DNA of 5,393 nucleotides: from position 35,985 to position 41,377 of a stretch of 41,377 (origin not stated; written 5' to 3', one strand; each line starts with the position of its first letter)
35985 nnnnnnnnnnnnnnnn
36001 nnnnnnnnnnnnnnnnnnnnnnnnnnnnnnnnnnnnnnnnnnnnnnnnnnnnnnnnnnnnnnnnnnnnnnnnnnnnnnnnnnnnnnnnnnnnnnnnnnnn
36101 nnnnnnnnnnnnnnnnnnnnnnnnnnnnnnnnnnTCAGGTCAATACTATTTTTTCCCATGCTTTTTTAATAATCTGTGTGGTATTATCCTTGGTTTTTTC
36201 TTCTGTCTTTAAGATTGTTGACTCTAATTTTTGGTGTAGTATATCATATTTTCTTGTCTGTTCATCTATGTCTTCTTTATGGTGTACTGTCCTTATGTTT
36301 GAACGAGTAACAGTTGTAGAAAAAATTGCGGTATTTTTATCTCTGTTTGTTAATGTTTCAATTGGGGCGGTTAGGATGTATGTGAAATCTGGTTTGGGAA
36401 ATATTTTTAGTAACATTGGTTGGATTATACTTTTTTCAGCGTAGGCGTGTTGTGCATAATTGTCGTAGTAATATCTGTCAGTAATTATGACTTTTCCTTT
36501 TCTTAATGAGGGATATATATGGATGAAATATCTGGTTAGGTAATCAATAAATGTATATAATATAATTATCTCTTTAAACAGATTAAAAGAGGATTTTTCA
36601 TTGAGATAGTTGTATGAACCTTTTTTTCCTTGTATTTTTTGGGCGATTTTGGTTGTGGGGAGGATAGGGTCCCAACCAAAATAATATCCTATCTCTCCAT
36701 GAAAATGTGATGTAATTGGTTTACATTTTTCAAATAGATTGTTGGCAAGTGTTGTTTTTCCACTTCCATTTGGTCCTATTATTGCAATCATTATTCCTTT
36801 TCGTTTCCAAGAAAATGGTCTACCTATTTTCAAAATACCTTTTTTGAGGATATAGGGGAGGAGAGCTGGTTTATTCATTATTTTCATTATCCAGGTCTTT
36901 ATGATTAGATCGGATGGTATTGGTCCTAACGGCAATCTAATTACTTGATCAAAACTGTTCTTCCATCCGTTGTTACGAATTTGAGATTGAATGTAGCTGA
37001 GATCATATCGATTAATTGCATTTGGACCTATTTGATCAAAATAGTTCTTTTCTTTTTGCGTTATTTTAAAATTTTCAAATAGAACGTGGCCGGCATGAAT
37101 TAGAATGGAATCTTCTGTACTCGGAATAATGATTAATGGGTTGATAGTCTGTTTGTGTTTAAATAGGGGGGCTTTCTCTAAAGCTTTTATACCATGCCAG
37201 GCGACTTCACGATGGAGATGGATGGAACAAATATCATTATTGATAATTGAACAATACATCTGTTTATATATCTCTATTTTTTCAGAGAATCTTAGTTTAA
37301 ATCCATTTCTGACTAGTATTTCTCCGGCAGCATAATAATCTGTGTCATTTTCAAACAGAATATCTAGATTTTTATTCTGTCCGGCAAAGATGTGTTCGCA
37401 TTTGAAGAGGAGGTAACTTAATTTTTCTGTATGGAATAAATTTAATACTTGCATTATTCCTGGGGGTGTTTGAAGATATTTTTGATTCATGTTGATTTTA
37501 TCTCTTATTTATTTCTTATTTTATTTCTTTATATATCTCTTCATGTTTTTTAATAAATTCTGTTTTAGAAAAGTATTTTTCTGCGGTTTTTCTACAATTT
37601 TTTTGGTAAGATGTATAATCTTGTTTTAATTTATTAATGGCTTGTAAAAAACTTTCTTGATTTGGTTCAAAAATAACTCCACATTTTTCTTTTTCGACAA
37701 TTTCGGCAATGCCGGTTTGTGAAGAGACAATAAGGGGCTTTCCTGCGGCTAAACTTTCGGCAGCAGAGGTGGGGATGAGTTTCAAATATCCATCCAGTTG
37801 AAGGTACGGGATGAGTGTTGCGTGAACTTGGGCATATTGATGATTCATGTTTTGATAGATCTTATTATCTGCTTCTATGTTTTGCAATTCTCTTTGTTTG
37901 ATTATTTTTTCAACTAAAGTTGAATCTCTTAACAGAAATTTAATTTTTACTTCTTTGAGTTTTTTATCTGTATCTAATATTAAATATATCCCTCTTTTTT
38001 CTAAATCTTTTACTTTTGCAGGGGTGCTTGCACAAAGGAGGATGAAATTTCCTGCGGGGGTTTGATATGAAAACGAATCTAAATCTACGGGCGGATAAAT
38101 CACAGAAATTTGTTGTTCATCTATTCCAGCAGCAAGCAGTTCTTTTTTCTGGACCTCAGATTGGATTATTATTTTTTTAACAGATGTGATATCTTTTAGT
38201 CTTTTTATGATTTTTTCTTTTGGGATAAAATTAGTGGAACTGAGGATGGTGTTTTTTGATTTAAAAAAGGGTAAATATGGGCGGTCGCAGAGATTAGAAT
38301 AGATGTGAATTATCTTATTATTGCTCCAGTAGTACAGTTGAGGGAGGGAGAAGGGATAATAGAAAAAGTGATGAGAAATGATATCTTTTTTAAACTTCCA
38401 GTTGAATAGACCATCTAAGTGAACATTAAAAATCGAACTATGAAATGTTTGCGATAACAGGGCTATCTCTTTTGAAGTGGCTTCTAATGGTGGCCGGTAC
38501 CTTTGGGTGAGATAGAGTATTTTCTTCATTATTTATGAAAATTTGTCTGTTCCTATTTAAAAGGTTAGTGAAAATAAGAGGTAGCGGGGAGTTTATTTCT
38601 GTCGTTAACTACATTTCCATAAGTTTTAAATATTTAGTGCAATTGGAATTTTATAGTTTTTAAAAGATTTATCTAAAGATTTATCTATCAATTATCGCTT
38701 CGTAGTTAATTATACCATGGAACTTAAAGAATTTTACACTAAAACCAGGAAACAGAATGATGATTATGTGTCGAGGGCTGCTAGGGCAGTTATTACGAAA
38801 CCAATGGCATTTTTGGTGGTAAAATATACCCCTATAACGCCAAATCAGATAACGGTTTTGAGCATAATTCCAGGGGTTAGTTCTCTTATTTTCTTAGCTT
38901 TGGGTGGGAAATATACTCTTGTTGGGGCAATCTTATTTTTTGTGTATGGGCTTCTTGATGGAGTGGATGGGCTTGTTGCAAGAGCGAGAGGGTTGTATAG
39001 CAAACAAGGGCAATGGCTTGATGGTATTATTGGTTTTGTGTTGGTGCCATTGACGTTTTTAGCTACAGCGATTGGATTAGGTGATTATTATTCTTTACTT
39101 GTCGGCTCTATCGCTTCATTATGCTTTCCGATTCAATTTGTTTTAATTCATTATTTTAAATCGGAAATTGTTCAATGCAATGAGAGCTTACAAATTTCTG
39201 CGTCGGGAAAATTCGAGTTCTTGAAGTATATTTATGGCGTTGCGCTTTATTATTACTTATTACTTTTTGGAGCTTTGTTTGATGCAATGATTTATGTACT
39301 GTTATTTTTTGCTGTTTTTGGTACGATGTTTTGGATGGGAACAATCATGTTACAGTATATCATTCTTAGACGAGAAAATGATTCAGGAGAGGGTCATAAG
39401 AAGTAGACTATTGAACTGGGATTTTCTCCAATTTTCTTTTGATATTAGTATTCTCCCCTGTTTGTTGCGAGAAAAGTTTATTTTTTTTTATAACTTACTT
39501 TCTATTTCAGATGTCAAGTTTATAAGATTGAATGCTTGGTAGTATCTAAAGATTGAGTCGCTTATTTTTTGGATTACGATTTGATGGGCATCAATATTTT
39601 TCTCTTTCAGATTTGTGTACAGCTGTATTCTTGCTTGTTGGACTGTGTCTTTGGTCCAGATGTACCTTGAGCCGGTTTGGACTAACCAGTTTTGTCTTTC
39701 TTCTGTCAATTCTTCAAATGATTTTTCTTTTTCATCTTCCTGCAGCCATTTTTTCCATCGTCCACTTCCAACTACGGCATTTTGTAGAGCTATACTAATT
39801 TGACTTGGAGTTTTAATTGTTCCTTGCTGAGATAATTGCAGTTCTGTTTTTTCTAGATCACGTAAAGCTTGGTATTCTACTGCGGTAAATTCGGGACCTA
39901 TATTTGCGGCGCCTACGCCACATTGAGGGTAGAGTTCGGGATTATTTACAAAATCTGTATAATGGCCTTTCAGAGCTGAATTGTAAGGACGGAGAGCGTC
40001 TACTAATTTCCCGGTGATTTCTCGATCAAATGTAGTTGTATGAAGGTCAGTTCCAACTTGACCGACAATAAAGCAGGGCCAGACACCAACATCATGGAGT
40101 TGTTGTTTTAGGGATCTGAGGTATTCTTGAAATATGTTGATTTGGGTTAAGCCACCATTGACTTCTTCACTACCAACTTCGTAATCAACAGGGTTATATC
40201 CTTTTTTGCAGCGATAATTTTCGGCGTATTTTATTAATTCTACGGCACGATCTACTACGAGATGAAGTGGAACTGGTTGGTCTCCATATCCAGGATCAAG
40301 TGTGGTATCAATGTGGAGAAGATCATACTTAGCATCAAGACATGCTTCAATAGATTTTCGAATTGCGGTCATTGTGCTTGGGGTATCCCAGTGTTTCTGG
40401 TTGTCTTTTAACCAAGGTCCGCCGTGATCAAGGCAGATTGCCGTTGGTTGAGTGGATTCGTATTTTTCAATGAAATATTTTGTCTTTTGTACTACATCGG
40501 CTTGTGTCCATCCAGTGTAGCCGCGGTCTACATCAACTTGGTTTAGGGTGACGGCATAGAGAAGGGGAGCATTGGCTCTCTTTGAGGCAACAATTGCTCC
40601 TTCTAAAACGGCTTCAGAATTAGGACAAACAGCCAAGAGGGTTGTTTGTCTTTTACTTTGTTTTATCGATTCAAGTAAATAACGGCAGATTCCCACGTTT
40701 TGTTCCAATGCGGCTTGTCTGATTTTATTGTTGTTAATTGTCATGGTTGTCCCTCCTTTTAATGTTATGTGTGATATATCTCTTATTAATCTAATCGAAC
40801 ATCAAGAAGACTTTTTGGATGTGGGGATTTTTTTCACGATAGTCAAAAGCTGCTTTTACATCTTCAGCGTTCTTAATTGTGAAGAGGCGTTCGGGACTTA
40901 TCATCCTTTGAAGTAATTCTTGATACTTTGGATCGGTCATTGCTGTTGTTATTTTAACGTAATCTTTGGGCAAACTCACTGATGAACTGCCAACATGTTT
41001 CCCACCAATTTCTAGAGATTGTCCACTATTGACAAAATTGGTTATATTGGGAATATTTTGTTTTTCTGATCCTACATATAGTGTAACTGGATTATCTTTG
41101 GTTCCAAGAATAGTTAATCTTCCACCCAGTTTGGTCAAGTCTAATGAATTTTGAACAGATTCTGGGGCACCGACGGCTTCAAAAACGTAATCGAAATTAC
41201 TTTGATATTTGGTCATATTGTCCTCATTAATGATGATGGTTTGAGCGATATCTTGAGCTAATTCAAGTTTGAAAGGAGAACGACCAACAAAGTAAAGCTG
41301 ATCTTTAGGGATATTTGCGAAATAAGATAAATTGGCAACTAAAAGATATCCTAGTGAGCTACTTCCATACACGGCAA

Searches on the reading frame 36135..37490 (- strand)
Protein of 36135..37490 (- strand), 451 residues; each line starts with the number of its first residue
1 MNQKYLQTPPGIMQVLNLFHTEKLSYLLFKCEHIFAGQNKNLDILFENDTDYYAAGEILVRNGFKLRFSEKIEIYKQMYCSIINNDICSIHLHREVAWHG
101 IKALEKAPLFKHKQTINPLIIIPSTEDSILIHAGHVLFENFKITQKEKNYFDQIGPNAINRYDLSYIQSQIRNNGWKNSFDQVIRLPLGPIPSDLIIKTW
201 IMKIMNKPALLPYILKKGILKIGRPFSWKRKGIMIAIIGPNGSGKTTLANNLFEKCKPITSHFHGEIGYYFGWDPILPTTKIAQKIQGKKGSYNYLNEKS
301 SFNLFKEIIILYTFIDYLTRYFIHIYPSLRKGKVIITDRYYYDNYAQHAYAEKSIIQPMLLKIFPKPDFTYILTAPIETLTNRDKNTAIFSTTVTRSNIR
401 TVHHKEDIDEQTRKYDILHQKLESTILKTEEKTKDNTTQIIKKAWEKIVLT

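Call 17: search_protein_families(library=pfam, proteins=[window:36135-37490:-], max_evalue=0.001)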
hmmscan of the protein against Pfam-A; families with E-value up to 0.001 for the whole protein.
window:36135-37490:- (451 aa): 3 families
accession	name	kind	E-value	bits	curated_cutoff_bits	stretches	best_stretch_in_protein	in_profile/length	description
PF02223.23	Thymidylate_kin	-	5.2e-10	39.8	27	1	239-440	3-185/185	Thymidylate kinase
PF00005.33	ABC_tran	-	1.3e-05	26.3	25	1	231-260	10-39/137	ABC transporter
PF00931.28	NB-ARC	-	0.00026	20.8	23.5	1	234-265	20-51/248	NB-ARC domain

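Call 75: search_protein_families(library=padloc, proteins=[window:36135-37490:-], max_evalue=0.01)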
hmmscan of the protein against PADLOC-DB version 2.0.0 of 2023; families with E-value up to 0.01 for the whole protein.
window:36135-37490:- (451 aa): 3 families
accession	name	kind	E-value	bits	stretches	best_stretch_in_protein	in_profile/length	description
PDLC04135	mad3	-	7.2e-05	20.5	1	231-250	22-40/374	mads_3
PDLC04690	PDC-M51B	-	0.00036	18.3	0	329-405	75-146/191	-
PDLC04140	mad8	-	0.00066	17.3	1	231-254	26-49/314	mads_8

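Call 76: search_protein_families(library=ncbifam, proteins=[window:36135-37490:-], max_evalue=0.00001)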
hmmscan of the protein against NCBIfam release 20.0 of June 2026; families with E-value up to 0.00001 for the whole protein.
window:36135-37490:- (451 aa): 1 family
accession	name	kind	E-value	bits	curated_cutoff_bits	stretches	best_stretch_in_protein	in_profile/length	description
TIGR00041.1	DTMP_kinase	equivalog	4.6e-11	42.8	83.25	1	231-438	3-194/196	dTMP kinase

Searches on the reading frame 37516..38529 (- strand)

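Call 17: search_protein_families(library=pfam, proteins=[window:37516-38529:-], max_evalue=0.001)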
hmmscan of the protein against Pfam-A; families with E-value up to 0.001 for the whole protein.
window:37516-38529:- (337 aa): 3 families
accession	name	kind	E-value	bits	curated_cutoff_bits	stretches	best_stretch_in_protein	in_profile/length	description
PF00534.26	Glycos_transf_1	-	8.8e-11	42.1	26.4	1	206-318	59-171/172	Glycosyl transferases group 1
PF13692.12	Glyco_trans_1_4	-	1.5e-08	35.5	27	1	210-304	53-142/142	Glycosyl transferases group 1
PF13439.12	Glyco_transf_4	-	8.8e-05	23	28.5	1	47-151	72-169/170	Glycosyltransferase Family 4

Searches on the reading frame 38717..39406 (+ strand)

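Call 17: search_protein_families(library=pfam, proteins=[window:38717-39406:+], max_evalue=0.001)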
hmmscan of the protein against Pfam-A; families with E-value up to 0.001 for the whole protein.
window:38717-39406:+ (229 aa): 1 family
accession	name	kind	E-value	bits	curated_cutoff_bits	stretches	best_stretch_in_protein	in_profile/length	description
PF01066.26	CDP-OH_P_transf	-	3.7e-13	50.6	22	1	41-199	3-150/152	CDP-alcohol phosphatidyltransferase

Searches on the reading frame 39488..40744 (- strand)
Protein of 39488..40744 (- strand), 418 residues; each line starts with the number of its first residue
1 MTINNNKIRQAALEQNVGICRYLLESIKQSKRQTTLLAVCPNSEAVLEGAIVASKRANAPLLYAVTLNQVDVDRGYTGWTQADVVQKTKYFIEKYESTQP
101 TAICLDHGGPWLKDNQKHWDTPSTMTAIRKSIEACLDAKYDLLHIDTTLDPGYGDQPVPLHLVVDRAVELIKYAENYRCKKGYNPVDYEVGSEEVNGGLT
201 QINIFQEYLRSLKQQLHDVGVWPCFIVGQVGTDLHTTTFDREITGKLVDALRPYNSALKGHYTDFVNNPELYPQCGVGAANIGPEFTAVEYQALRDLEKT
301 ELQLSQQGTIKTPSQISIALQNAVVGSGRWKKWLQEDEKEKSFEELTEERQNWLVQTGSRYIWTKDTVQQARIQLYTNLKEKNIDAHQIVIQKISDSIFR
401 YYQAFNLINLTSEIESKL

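Call 17: search_protein_families(library=pfam, proteins=[window:39488-40744:-], max_evalue=0.001)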
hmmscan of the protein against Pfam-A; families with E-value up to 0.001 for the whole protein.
window:39488-40744:- (418 aa): 1 family
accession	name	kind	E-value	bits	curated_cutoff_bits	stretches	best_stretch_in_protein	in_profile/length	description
PF08013.17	GatZ_KbaZ-like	-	7.1e-27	94.6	26.7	1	28-390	8-380/420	D-tagatose-1,6-bisphosphate aldolase subunit GatZ/KbaZ-like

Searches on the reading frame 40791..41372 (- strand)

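Call 66: search_protein_families(library=pfam, proteins=[window:40791-41372:-], max_evalue=0.0001)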
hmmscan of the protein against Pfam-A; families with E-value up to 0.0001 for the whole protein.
window:40791-41372:- (193 aa): 1 family
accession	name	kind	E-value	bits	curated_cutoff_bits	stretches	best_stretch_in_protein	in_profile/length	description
PF00107.32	ADH_zinc_N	-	3.2e-08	34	31.8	1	27-98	18-97/129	Zinc-binding dehydrogenase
